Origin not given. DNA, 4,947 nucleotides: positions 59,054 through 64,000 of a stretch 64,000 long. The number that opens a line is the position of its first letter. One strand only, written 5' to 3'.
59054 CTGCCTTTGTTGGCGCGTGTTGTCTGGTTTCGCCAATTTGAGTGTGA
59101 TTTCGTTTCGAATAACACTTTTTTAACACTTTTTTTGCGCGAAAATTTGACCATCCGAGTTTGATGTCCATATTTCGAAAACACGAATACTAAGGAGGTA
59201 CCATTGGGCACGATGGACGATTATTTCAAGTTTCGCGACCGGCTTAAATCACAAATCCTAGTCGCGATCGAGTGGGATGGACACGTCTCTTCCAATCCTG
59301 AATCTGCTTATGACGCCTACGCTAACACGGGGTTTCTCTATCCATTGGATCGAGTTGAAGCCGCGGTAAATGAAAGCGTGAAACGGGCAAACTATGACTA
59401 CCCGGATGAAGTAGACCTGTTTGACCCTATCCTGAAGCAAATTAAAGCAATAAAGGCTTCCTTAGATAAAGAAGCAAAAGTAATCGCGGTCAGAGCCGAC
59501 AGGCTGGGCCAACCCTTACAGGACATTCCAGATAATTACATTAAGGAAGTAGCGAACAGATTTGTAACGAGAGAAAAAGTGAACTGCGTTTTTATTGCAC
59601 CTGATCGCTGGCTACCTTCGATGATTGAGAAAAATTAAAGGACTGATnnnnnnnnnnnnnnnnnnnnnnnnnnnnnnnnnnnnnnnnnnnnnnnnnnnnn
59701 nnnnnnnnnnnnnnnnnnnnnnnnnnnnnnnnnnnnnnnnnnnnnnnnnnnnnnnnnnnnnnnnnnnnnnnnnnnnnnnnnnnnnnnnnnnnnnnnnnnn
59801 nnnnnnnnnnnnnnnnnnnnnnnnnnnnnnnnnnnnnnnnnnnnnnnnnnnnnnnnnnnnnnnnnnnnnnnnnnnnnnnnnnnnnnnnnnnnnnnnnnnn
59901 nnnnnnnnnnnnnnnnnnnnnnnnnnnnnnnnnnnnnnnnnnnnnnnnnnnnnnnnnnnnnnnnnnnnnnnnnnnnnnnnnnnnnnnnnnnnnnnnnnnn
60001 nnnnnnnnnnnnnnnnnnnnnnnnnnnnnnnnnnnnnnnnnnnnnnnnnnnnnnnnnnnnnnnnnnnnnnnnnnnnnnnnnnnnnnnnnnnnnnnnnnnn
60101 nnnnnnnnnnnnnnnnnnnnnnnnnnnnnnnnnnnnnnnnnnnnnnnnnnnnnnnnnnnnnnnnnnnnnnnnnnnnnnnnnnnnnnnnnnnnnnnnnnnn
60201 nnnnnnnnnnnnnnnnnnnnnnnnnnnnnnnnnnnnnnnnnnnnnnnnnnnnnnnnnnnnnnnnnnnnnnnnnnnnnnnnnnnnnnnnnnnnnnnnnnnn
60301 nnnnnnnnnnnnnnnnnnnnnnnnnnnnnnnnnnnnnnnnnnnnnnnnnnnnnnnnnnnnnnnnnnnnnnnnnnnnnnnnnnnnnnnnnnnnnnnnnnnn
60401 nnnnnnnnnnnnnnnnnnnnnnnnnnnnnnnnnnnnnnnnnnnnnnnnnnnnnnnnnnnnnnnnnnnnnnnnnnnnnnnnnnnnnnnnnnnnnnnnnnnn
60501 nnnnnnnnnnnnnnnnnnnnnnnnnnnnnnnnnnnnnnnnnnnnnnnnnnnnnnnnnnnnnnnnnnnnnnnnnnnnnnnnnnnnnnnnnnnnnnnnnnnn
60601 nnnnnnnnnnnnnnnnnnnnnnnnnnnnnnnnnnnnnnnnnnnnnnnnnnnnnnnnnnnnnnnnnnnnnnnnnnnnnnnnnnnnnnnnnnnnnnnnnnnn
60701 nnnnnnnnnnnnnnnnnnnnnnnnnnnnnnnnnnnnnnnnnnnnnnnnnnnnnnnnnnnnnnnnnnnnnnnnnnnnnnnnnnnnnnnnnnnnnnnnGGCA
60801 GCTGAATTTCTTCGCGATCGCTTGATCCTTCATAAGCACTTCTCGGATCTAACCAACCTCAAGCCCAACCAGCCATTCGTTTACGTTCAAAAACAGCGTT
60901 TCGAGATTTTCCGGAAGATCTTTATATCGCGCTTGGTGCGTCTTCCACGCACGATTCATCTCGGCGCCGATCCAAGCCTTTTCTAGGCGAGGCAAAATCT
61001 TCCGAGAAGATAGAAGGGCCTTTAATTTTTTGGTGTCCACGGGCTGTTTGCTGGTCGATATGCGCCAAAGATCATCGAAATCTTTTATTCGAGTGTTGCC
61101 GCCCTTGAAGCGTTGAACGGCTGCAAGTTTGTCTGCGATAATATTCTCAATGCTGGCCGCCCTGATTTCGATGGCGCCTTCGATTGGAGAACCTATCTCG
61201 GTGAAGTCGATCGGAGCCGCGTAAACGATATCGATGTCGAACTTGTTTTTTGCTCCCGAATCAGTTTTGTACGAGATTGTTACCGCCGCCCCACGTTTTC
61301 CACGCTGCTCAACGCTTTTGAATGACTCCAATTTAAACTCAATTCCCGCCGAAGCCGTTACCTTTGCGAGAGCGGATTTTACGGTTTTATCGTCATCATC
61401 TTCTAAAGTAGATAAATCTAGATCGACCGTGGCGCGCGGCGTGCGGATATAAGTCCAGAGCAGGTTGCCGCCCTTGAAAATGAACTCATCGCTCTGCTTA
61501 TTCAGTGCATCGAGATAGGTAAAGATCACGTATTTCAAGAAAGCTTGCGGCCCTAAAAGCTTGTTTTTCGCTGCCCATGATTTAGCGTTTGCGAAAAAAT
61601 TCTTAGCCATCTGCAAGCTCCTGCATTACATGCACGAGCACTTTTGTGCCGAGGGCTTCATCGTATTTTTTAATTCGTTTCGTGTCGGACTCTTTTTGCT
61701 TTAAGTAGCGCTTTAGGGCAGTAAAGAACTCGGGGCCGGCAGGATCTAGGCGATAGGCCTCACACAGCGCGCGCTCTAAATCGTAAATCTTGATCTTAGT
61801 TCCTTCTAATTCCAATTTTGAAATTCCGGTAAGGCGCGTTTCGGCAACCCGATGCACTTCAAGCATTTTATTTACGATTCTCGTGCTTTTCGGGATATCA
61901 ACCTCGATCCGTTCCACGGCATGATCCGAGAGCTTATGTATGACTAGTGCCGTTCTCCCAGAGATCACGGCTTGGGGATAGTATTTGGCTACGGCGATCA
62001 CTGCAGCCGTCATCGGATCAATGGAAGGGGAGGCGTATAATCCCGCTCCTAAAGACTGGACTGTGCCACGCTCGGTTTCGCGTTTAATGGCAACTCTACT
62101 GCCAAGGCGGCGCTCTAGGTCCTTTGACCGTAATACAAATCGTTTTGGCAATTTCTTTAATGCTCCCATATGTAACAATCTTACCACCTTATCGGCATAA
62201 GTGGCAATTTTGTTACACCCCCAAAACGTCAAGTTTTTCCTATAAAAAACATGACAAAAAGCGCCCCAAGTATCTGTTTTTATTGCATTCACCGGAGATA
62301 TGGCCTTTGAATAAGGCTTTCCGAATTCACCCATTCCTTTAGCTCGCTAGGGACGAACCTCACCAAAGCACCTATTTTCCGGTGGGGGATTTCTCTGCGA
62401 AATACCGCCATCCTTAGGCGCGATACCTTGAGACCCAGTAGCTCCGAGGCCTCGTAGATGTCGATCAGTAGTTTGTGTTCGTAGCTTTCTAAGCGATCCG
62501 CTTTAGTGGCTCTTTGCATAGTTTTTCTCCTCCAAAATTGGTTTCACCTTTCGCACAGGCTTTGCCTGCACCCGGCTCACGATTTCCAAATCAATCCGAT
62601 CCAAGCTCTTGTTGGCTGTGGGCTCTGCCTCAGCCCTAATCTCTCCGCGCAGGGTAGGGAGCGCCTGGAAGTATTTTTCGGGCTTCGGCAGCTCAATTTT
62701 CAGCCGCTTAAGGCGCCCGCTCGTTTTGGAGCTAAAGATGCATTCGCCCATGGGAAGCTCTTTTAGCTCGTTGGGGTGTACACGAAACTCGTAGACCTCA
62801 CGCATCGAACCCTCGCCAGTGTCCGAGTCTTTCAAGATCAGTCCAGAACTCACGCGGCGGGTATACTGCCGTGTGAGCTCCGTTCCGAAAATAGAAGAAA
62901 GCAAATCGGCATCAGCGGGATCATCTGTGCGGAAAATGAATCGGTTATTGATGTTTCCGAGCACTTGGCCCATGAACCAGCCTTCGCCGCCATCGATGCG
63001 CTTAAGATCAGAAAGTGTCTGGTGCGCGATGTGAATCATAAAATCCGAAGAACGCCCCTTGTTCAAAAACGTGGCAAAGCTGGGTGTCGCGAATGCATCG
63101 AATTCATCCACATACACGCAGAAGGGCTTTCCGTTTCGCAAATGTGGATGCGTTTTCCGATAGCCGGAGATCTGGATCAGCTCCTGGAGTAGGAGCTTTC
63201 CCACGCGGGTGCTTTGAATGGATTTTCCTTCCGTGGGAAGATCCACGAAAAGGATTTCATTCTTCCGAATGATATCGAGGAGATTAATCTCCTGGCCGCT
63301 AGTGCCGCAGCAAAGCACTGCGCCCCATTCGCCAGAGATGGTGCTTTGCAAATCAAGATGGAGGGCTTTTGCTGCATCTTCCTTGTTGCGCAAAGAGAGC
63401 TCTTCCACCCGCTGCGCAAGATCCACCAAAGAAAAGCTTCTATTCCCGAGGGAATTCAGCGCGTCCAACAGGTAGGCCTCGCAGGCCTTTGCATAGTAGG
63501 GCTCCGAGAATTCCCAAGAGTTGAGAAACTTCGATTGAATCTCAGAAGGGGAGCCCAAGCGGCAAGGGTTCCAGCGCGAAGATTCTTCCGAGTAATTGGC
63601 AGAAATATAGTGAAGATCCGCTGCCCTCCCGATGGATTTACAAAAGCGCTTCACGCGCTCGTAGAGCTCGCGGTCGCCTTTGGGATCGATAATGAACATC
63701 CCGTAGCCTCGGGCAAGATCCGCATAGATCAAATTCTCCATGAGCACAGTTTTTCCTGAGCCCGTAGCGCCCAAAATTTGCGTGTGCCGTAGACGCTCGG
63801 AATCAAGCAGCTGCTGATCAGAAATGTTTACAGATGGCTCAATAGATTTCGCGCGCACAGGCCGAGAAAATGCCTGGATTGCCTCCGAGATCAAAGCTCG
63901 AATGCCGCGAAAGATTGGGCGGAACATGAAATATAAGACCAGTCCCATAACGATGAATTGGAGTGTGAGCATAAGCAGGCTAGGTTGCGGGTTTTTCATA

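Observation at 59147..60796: Two-gene cassette: 144-aa ORFan tightly coupled to a Shedu-like DUF4263 nuclease (possible new Shedu variant)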

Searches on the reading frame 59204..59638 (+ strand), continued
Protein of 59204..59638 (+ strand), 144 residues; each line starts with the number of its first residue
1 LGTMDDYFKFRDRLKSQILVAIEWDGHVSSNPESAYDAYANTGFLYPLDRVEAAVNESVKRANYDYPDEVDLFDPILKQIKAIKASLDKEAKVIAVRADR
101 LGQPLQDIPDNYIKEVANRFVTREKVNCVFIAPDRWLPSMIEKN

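Call 111: search_protein_families(library=pfam, proteins=[L037:1-381:-, L036:3-233:-, L042:5683-6207:-, L042:5474-5623:-, L043:2-262:+, L034:2658-3287:+, L041:530-2302:-], max_evalue=1)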
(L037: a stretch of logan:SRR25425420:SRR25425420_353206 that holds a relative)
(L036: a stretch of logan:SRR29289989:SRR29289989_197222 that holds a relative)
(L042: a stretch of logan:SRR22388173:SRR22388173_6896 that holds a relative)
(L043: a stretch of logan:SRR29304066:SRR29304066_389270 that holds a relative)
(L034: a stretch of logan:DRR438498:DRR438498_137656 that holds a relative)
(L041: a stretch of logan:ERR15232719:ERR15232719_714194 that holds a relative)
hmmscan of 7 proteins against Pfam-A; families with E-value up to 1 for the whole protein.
L037:1-381:- (127 aa): 0 families

L036:3-233:- (77 aa): 2 families
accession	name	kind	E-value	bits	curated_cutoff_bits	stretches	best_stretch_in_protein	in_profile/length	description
PF07508.19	Recombinase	-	0.00036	21.2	21.1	1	40-77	1-38/102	Recombinase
PF13936.12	HTH_38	-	0.14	12.4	27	1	47-67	11-31/44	Helix-turn-helix domain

L042:5683-6207:- (174 aa): 0 families

L042:5474-5623:- (49 aa): 1 family
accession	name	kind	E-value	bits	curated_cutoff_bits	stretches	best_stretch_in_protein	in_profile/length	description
PF25007.1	DYH2-5-8_CC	-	0.0091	16.1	27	1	5-48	45-88/120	Dynein axonemal heavy chain 2/5/8 coiled-coil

L043:2-262:+ (86 aa): 24 families
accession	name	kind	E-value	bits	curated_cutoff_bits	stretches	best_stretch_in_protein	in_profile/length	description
PF07508.19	Recombinase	-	1.4e-07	32.1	21.1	1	38-83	5-49/102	Recombinase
PF13936.12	HTH_38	-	1.4e-05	25.2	27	1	43-61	13-31/44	Helix-turn-helix domain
PF08281.18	Sigma70_r4_2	-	0.00016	21.7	25.7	1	49-61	25-37/54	Sigma-70, region 4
PF13384.12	HTH_23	-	0.00025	21.2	24.6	1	43-61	10-28/50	Homeodomain-like domain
PF08279.18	HTH_11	-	0.00027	21.2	25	1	2-21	18-37/55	HTH domain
PF13551.12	HTH_29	-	0.0013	19.2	28.1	1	2-21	15-34/64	Winged helix-turn helix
PF04545.22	Sigma70_r4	-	0.0018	18.2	24.1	1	39-61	12-31/50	Sigma-70, region 4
PF13411.12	MerR_1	-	0.0045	17.5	21.6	1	39-62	45-68/69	MerR HTH family regulatory protein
PF02796.21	HTH_7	-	0.0055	17.2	23.8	1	35-61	6-32/45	Helix-turn-helix domain of resolvase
PF22045.1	CmlS_C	-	0.009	16.7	27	1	27-69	48-90/118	Chloramphenicol halogenase CmlS C-terminal domain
PF20075.5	DUF6471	-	0.011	16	26.8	1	45-68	12-35/65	Domain of unknown function (DUF6471)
PF24657.1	DUF7646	-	0.02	15.3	27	1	28-62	8-42/85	Domain of unknown function (DUF7646)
PF13412.12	HTH_24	-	0.033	14.2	21.9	0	38-61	7-28/48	Winged helix-turn-helix DNA-binding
PF13518.12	HTH_28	-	0.035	14.6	25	0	40-61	3-23/52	Helix-turn-helix domain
PF08280.17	HTH_Mga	-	0.035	14.5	23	1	2-26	22-46/59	M protein trans-acting positive regulator (MGA) HTH domain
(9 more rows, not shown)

L034:2658-3287:+ (209 aa): 1 family
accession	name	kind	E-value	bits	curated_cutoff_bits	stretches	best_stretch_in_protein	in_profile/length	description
PF04326.19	SLFN_AlbA_2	-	9e-12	46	25.3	1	28-150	1-107/118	Schlafen, AlbA_2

L041:530-2302:- (590 aa): 14 families
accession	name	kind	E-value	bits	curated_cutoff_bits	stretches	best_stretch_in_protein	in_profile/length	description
PF13175.12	AAA_15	-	4.3e-26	92.8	32.1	2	1-45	1-47/374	AAA ATPase domain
PF13304.12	AAA_21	-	1.9e-18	68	27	1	23-295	1-304/304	AAA domain, putative AbiEii toxin, Type IV TA system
PF13476.12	AAA_23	-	5.5e-10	40.7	27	1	5-43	2-41/201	AAA domain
PF02463.25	SMC_N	-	7.7e-10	39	40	2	1-42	1-45/220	RecF/RecN/SMC N terminal domain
PF13514.12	AAA_27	-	2.3e-06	27.8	22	1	2-49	3-54/206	AAA domain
PF13555.12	AAA_29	-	9.7e-06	25.7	27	1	2-43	1-44/61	P-loop containing region of AAA domain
PF11398.14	DUF2813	-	0.0017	18.3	21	1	2-44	3-45/372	Protein of unknown function (DUF2813)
PF02637.23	GatB_Yqey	-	0.0061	16.9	27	1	440-485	65-110/148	GatB domain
PF19162.5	DUF5844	-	0.084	13.7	25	0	35-58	74-97/109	Family of unknown function (DUF5844)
PF01926.29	MMR_HSR1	-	0.1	13.2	21.9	1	25-41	3-19/113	50S ribosome-binding GTPase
PF13401.12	AAA_22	-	0.17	12.6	27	0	252-328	33-104/130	AAA domain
PF12672.12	DUF3793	-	0.19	12.1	25.1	1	417-481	35-94/167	Protein of unknown function (DUF3793)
PF00005.33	ABC_tran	-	0.21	12.6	25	1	19-42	9-32/137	ABC transporter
PF09818.15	ABC_ATPase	-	0.24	10.8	23.2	1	21-42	79-100/283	P-loop domain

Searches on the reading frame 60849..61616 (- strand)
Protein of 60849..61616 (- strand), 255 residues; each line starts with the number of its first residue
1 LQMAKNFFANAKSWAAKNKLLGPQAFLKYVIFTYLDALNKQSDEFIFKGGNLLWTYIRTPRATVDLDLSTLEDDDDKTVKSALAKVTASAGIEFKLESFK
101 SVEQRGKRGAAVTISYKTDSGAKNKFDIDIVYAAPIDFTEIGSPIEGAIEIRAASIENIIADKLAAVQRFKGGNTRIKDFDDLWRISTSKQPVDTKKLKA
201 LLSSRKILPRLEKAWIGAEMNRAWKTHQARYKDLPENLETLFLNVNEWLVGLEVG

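Call 3: search_protein_families(library=pfam, proteins=[window:60849-61616:-], max_evalue=1)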
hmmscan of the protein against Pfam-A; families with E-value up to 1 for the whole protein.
window:60849-61616:- (255 aa): 1 family
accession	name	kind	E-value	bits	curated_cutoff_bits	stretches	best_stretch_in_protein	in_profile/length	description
PF08843.17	AbiEii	-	1.9e-24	87.4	22.5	1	38-233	8-225/238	Nucleotidyl transferase AbiEii toxin, Type IV TA system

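Call 4: search_protein_families(library=padloc, proteins=[window:60849-61616:-], max_evalue=1)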
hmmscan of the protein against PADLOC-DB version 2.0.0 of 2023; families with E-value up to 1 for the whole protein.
window:60849-61616:- (255 aa): 21 families
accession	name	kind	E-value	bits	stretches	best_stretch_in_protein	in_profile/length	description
PDLC02288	AbiEii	-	1.4e-23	81.2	1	24-202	30-218/294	AbiEii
PDLC02291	AbiEii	-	2.4e-19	67.8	1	16-205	28-217/310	AbiEii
PDLC02304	AbiEii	-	1.4e-16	59.3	1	28-222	24-221/260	AbiEii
PDLC02312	AbiEii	-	2e-15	54.6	1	34-190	41-209/299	AbiEii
PDLC02329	AbiEii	-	2.5e-12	44.7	1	40-212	50-233/294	AbiEii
PDLC02314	AbiEii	-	6.7e-12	43.3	1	40-206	48-221/290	AbiEii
PDLC02310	AbiEii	-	1.7e-09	35.5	1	47-203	44-205/265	AbiEii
PDLC02306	AbiEii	-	4.9e-09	34.2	1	28-202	21-219/280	AbiEii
PDLC02319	AbiEii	-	8.4e-08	30.2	1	39-205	12-184/241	AbiEii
PDLC02305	AbiEii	-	3e-07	28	1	41-199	41-202/306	AbiEii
PDLC02292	AbiEii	-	3.2e-06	25.2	1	8-120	10-117/283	AbiEii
PDLC02299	AbiEii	-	5.7e-06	23.9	1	32-166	33-173/344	AbiEii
PDLC02307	AbiEii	-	2.5e-05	22.2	1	35-189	16-147/219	AbiEii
PDLC02318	AbiEii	-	9e-05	20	1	42-199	39-194/280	AbiEii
PDLC02320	AbiEii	-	0.00011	20.2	1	147-201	24-79/147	AbiEii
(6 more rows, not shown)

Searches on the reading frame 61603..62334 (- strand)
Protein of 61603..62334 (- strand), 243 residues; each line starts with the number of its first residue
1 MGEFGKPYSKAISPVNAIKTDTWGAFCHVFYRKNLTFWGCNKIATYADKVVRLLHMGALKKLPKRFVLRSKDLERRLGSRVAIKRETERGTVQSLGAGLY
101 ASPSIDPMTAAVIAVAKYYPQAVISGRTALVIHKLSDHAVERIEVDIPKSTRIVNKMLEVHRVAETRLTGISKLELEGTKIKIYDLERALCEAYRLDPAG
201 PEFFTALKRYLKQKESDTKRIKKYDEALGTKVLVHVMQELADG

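Call 3: search_protein_families(library=pfam, proteins=[window:61603-62334:-], max_evalue=1)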
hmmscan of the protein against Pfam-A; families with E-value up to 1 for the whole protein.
window:61603-62334:- (243 aa): 4 families
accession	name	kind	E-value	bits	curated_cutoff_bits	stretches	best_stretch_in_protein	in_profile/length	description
PF17194.10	AbiEi_3_N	-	0.045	14.2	26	1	62-133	12-85/93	Transcriptional regulator, AbiEi antitoxin N-terminal domain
PF23045.1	DUF7037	-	0.088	13.2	27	1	175-197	8-30/43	Domain of unknown function (DUF7037)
PF19505.4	DUF6039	-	0.19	11.2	25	1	198-239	45-86/298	Family of unknown function (DUF6039)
PF14707.11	Sulfatase_C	-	0.25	12.4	30.9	1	183-230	58-105/127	C-terminal region of aryl-sulfatase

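Call 4: search_protein_families(library=padloc, proteins=[window:61603-62334:-], max_evalue=1)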
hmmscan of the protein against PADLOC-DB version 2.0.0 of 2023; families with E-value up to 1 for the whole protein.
window:61603-62334:- (243 aa): 21 families
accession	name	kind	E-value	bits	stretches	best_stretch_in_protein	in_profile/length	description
PDLC02225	AbiEi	-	1.1e-28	98.3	1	64-231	16-184/198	AbiEi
PDLC02275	AbiEi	-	1.4e-20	72.1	1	59-231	6-175/184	AbiEi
PDLC02265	AbiEi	-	1.7e-20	71.6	1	61-232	10-188/198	AbiEi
PDLC02283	AbiEi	-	6.1e-19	66.5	1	62-231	14-190/201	AbiEi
PDLC02238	AbiEi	-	5e-16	57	1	69-196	4-130/180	AbiEi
PDLC02239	AbiEi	-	5.2e-16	56.9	1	58-234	4-186/195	AbiEi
PDLC02248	AbiEi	-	3.1e-15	54.4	1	67-232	17-188/198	AbiEi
PDLC02245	AbiEi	-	6.9e-15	53.2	1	63-234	8-186/194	AbiEi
PDLC02254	AbiEi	-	1.7e-11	42.2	1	88-232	38-188/197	AbiEi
PDLC02228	AbiEi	-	8.9e-11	39.5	1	79-164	52-138/216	AbiEi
PDLC02249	AbiEi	-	1.9e-10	38.8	1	79-206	30-154/184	AbiEi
PDLC02263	AbiEi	-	3.5e-10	38.1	1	71-234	67-237/244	AbiEi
PDLC02260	AbiEi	-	2.5e-08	31.8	1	79-162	29-114/131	AbiEi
PDLC02267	AbiEi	-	4e-08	31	1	82-233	40-190/252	AbiEi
PDLC02227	AbiEi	-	6.5e-07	27.1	1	59-196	11-141/233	AbiEi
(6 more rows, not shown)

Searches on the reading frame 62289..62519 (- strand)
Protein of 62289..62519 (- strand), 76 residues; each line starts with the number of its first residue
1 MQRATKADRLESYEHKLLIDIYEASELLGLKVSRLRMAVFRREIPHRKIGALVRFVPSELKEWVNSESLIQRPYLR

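Call 3: search_protein_families(library=pfam, proteins=[window:62289-62519:-], max_evalue=1)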
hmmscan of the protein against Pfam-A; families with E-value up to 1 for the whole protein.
window:62289-62519:- (76 aa): 1 family
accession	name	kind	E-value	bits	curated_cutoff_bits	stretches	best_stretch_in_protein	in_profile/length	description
PF12728.13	HTH_17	-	1.3e-05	25.8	27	1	21-66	4-49/51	Helix-turn-helix domain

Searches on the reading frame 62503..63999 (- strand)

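Call 83: search_protein_families(library=pfam, proteins=[window:62503-63999:-], max_evalue=0.001)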
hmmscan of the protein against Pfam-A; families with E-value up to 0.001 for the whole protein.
window:62503-63999:- (498 aa): 6 families
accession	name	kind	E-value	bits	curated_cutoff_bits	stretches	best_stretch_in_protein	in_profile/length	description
PF12696.13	TraG-D_C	-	6.2e-11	42.7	22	1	293-390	2-98/126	TraM recognition site of TraD and TraG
PF10412.15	TrwB_AAD_bind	-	8.9e-11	41.7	20.5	2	284-424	238-375/387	Type IV secretion-system coupling protein DNA-binding domain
PF12846.13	AAA_10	-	3e-07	30.3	27.5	1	71-437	22-353/362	AAA-like domain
PF01935.23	DUF87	-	1.1e-05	26.1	23.2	1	65-109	16-63/220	Helicase HerA, central domain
PF02534.20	T4SS-DNA_transf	-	7.3e-05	22.2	20.1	0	233-421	246-429/468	Type IV secretory system Conjugative DNA transfer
PF01580.24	FtsK_SpoIIIE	-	0.00061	19.7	24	0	65-108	33-81/221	FtsK/SpoIIIE family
